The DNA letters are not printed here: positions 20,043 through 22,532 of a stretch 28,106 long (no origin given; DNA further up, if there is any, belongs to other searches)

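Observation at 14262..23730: Mosaic, partly strongly AT-rich island whose cargo is almost entirely c-di-GMP signalling plus an OM channel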

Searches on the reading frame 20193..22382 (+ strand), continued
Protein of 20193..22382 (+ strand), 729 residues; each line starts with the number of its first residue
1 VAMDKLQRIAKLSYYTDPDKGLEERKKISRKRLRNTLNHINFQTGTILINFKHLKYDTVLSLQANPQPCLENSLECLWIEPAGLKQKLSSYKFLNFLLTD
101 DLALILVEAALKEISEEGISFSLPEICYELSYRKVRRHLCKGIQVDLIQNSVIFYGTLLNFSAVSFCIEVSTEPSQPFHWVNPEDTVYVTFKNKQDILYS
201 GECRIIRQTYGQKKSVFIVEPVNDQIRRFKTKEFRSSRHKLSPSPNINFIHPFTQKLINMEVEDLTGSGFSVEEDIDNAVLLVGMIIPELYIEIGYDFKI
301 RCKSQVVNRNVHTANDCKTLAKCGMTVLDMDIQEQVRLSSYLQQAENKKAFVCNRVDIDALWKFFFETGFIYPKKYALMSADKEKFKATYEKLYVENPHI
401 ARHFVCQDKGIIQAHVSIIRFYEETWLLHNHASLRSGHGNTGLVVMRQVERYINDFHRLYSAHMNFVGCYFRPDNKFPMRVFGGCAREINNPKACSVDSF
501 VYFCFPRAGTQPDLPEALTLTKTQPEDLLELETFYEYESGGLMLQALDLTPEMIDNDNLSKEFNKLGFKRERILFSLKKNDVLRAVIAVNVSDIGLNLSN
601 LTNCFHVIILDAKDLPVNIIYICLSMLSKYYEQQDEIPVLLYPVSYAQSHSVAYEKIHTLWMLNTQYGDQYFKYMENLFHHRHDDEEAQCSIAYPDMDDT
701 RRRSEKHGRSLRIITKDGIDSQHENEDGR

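Call 24: search_protein_families(library=pfam, proteins=[P0059, P0069, P0086, P0110], max_evalue=1)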
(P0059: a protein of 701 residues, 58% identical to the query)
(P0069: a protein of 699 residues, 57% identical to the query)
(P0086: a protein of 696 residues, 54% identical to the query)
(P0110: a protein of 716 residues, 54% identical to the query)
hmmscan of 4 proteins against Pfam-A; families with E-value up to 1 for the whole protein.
P0059 (701 aa): 1 family
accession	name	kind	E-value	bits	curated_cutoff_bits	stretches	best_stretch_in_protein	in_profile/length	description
PF07238.19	PilZ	-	1.5e-06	28.9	22.5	1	257-340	24-100/102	PilZ domain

P0069 (699 aa): 1 family
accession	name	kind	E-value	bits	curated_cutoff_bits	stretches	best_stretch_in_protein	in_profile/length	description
PF07238.19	PilZ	-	3.6e-07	30.9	22.5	1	256-340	23-100/102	PilZ domain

P0086 (696 aa): 1 family
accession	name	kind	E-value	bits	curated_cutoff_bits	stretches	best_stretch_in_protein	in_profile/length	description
PF07238.19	PilZ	-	9.9e-06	26.3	22.5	1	256-340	23-100/102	PilZ domain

P0110 (716 aa): 1 family
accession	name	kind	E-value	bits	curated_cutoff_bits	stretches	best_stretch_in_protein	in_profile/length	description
PF07238.19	PilZ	-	1.7e-05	25.5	22.5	1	289-376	20-100/102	PilZ domain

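Call 26: search_protein_families(library=ncbifam, proteins=[window:20199-22382:+], max_evalue=0.01)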
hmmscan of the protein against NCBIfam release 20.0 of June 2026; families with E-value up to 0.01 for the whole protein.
window:20199-22382:+ (727 aa): 0 families

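Call 28: find_encoding_contigs(protein=P0006, flank=10000, max_places=2)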
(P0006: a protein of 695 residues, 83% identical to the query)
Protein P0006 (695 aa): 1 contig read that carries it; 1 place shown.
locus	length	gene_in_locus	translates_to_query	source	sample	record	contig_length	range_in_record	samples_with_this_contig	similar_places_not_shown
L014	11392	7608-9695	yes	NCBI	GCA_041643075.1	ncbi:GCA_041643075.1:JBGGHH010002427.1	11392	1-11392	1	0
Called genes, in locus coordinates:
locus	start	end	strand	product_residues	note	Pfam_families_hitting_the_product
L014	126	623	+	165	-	-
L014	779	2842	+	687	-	PF13249:SQHop_cyclase_N, PF07678:TED_complement (faint), PF13243:SQHop_cyclase_C, PF00432:Prenyltrans (weak)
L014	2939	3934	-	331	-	PF04055:Radical_SAM, PF11946:DUF3463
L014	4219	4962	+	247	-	PF01048:PNP_UDP_1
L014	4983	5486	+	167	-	PF00731:AIRC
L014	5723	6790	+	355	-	PF01008:IF-2B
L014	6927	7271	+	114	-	-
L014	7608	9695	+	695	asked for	-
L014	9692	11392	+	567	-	?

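Call 29: find_encoding_contigs(protein=P0005, flank=10000, max_places=2)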
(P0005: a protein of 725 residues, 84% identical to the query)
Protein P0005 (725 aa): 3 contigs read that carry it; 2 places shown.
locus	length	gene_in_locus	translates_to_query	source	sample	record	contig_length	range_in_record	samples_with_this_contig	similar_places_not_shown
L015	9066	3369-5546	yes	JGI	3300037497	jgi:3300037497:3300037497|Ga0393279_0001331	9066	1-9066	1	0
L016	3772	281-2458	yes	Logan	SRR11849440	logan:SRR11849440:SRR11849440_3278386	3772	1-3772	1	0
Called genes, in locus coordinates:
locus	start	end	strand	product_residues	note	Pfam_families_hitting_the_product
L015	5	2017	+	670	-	PF01590:GAF, PF13185:GAF_2, PF01966:HD, PF13487:HD_5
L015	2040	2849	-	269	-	PF01135:PCMT (faint), PF01209:Ubie_methyltran (weak), PF13489:Methyltransf_23, PF08241:Methyltransf_11, PF08242:Methyltransf_12, PF13649:Methyltransf_25, PF13847:Methyltransf_31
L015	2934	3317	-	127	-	-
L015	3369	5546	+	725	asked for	-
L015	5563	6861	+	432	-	PF03349:Toluene_X, PF10677:DUF2490 (faint)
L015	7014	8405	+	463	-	-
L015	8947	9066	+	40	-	?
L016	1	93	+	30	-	?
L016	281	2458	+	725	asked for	-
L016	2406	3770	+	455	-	PF03349:Toluene_X, PF10677:DUF2490 (faint)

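Call 30: find_encoding_contigs(protein=P0007, flank=10000, max_places=2)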
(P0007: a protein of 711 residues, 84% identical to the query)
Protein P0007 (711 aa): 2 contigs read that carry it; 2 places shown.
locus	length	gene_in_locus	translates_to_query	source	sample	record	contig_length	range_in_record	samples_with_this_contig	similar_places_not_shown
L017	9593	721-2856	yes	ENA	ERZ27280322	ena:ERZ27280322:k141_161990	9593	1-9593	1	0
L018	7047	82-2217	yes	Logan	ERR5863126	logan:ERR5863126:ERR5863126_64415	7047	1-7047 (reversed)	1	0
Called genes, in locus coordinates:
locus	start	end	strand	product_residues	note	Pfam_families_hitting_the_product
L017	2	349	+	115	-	?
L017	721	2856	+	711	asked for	-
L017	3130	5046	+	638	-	PF01590:GAF, PF13185:GAF_2, PF13487:HD_5, PF01966:HD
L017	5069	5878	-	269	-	PF01209:Ubie_methyltran (weak), PF13489:Methyltransf_23, PF08241:Methyltransf_11, PF08242:Methyltransf_12, PF13649:Methyltransf_25, PF13847:Methyltransf_31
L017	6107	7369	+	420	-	PF03349:Toluene_X, PF10677:DUF2490 (faint), PF13505:OMP_b-brl (faint)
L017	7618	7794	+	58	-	-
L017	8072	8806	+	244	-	PF00106:adh_short, PF08659:KR, PF13561:adh_short_C2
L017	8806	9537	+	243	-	PF00753:Lactamase_B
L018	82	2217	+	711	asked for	-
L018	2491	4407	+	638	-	PF01590:GAF, PF13185:GAF_2, PF13487:HD_5, PF01966:HD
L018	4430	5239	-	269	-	PF01209:Ubie_methyltran (weak), PF13489:Methyltransf_23, PF08241:Methyltransf_11, PF08242:Methyltransf_12, PF13649:Methyltransf_25, PF13847:Methyltransf_31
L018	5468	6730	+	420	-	PF03349:Toluene_X, PF10677:DUF2490 (faint), PF13505:OMP_b-brl (faint)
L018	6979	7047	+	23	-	?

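Call 35: predict_structure(alignment_id=A1)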
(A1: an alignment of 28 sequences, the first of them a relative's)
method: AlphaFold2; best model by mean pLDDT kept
length: 727 residues; sequences in the alignment: 28
mean_pLDDT: 70.4   pTM: 0.49
mean pLDDT of the five models: 70.4, 69.4, 67.7, 67.4, 63.1
residues with pLDDT >= 90: 61; 70-90: 378; 50-70: 164; < 50: 124
segments of 3 or more residues with pLDDT < 50: 1-22, 129-133, 225-233, 367-373, 420-423, 470-479, 481-483, 592-598, 676-727
pLDDT, mean of each block of 10 residues (from residue 1): 41 40 68 83 83 80 87 86 79 76 81 88 70 61 79 84 80 63 81 70 76 82 48 63 86 86 85 79 83 84 80 77 82 85 84 79 57 51 64 67 84 69 55 58 74 63 54 45 58 76 72 87 89 71 77 65 64 90 88 48 83 85 86 81 87 74 59 48 30 27 29 36 29
secondary structure, 60 per line:
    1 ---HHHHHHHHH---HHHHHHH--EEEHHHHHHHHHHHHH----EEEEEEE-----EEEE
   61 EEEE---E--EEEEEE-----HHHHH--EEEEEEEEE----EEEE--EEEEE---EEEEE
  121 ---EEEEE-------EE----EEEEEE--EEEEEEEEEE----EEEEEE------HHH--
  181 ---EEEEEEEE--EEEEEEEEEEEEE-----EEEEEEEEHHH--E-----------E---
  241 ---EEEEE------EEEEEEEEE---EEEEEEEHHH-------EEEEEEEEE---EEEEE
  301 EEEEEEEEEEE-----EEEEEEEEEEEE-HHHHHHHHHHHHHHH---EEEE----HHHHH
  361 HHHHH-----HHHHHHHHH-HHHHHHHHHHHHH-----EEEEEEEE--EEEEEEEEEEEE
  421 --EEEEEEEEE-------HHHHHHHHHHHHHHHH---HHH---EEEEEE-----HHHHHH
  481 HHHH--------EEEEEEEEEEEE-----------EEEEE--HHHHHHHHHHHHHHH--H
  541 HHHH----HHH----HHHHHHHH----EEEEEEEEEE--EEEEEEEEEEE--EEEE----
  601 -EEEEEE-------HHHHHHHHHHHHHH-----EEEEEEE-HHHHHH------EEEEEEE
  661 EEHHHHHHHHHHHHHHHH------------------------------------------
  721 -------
elements in order (helices of 4 or more, strands of 3 or more residues): H4-12 H16-22 E25-27 H28-40 E45-51 E57-64 E71-76 H82-86 E89-97 E102-105 E108-112 E116-120 E124-128 E142-147 E150-159 E164-169 E184-191 E194-206 E212-219 E244-248 E255-263 E267-273 E284-292 E296-311 E317-328 H330-344 E348-351 H356-365 H371-379 H381-393 E399-406 E409-420 E423-431 H439-454 E464-469 H475-484 E493-504 E516-520 H523-537 H540-544 H556-563 E568-577 E580-590 E593-596 E602-607 H615-628 E634-640 H642-647 E654-662 H663-678
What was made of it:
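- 20199..22382 (+): Protein X (727 aa): N-terminal beta-barrel, two PilZ-type barrels (RxxxR at 131-135; DxSxxG, here DLTGSG, at 262-267), tandem GNAT-fold acyltransferase (about 350-680), and a lineage-specific 45-aa tail. AlphaFold2 model pLDDT 70 (call 35).
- On PilZ domain (c-di-GMP receptor), for protein X: The model pLDDT is 76-88 in these barrels (call 35).
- On GNAT acyltransferase superfamily (tandem GNAT), for the X C-terminal half: Caveat: the model pLDDT is 45-90 in this half (call 35).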

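Call 38: fold_search(model_id=the predicted structure, library=pdb)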
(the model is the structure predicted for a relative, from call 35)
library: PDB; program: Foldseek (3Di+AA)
matches with E <= 10: 1156; with E <= 0.001: 93
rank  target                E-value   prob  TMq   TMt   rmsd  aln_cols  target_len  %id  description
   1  6wqb                  2.9e-09  1.00  0.23  0.45   8.3       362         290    9  Crystal structure of VipF from Legionella hackeliae in complex with acetyl-CoA (released 2021-11-10)
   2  6wqc                  4.0e-09  1.00  0.22  0.44   8.5       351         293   10  Crystal structure of VipF from Legionella hackeliae in complex with CoA (released 2021-11-10)
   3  5kec_D                6.2e-09  1.00  0.15  0.44  14.1       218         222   12  Structure of K. pneumonia MrkH in its apo state. (released 2016-08-17)
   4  5ked_B                1.4e-08  1.00  0.14  0.43  14.4       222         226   12  Structure of the 2.65 Angstrom P2(1) crystal of K. pneumonia MrkH (released 2016-08-17)
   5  5kec_A                1.4e-08  1.00  0.14  0.41  14.1       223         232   12  Structure of K. pneumonia MrkH in its apo state. (released 2016-08-17)
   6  7wx5                  1.7e-08  1.00  0.24  0.49   7.9       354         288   10  a Legionella acetyltransferase effector VipF (released 2023-02-22)
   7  7wx7                  3.1e-08  1.00  0.26  0.54   7.0       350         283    9  complex of a legionella acetyltransferase VipF and COA/ACO (released 2023-02-22)
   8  5kf1_A                3.4e-08  1.00  0.24  0.44   9.1       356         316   11  X-ray structure of a glucosamine N-Acetyltransferase from Clostridium acetobutylicum, apo form, pH 5 (released 2016-07-06)
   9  5ked_A                3.8e-08  1.00  0.15  0.43  14.4       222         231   11  Structure of the 2.65 Angstrom P2(1) crystal of K. pneumonia MrkH (released 2016-08-17)
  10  5kgh_A                5.3e-08  1.00  0.24  0.44   9.1       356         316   10  X-ray structure of a glucosamine N-Acetyltransferase from Clostridium acetobutylicum, mutant Y297F (released 2016-07-06)
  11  7q3a_A                6.9e-08  1.00  0.23  0.39   9.3       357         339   14  Crystal structure of MAB_4324 a tandem repeat GNAT from Mycobacterium abscessus (released 2022-05-04)
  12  5kf1_B                9.0e-08  1.00  0.24  0.46   8.8       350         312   12  X-ray structure of a glucosamine N-Acetyltransferase from Clostridium acetobutylicum, apo form, pH 5 (released 2016-07-06)
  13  5kf2                  1.1e-07  1.00  0.25  0.46   8.8       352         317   12  X-ray structure of a glucosamine N-Acetyltransferase from Clostridium acetobutylicum, apo form, pH 8 (released 2016-07-06)
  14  5kgo_A                1.3e-07  1.00  0.15  0.47  16.3       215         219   11  Structure of K. pneumonia MrkH-c-di-GMP complex (released 2016-08-17)
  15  7q3a_B                1.7e-07  1.00  0.23  0.39   9.4       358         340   13  Crystal structure of MAB_4324 a tandem repeat GNAT from Mycobacterium abscessus (released 2022-05-04)
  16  2wpw_B                1.8e-07  1.00  0.22  0.40   8.4       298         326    8  Tandem GNAT protein from the clavulanic acid biosynthesis pathway (without AcCoA) (released 2009-12-29)
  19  2wpw_A                3.3e-07  1.00  0.22  0.40   8.1       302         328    8  Tandem GNAT protein from the clavulanic acid biosynthesis pathway (without AcCoA) (released 2009-12-29)
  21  2wpw_C                4.8e-07  1.00  0.21  0.37   8.7       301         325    9  Tandem GNAT protein from the clavulanic acid biosynthesis pathway (without AcCoA) (released 2009-12-29)
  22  7mie                  5.3e-07  1.00  0.11  0.29  14.2       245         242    8  Crystal structure of the Borreliella burgdorferi PlzA protein in complex with c-di-GMP (released 2021-06-30)
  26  5y6f                  1.0e-06  1.00  0.14  0.42  15.4       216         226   13  Crystal structure of YcgR in complex with c-di-GMP from Escherichia coli (released 2018-07-18)
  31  3kyf                  1.4e-06  1.00  0.14  0.35  13.0       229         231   14  Crystal structure of P4397 complexed with c-di-GMP (released 2010-04-14)
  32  5vx6_B                1.5e-06  1.00  0.13  0.42  15.7       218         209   13  Structure of Bacillus subtilis Inhibitor of motility (MotI/DgrA) (released 2017-11-22)
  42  5vx6_A                2.9e-06  1.00  0.13  0.43  13.5       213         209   13  Structure of Bacillus subtilis Inhibitor of motility (MotI/DgrA) (released 2017-11-22)
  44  9en3                  2.9e-06  1.00  0.22  0.43  11.9       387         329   11  Crystal structure of Histidine acetyltransferase with L-histidine and S-ethyl-coenzyme A (released 2025-03-26)
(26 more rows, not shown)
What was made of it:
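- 20199..22382 (+): Foldseek: MrkH/YcgR/PlzA/MotI plus VipF, GlmA, MAB_4324 and NMT tandem GNATs (call 38).
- On PilZ domain (c-di-GMP receptor), for protein X: Foldseek matches to MrkH (5kec, E = 6e-9), PlzA (7mie), YcgR (5y6f), PA4397 (3kyf) and MotI (5vx6), all with probability 1.00 (call 38).
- On GNAT acyltransferase superfamily (tandem GNAT), for the X C-terminal half: Foldseek matches to VipF (6wqb, E = 2.9e-9), GlmA (5kf1), MAB_4324 (7q3a), the clavulanate-pathway tandem GNAT (2wpw), N-myristoyltransferases and HisAT (9en3), each aligned over 300-410 columns (call 38).
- Foldseek matches MrkH/YcgR/PlzA/MotI at E = 6e-9 to 3e-6 and tandem GNATs (VipF, GlmA, MAB_4324, NMT) at E = 3e-9 to 1e-6 (call 38). 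The N-terminal half consists of PilZ-type barrels (call 38). Structural matches include the protein acetyltransferase VipF and N-myristoyltransferases (call 38).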
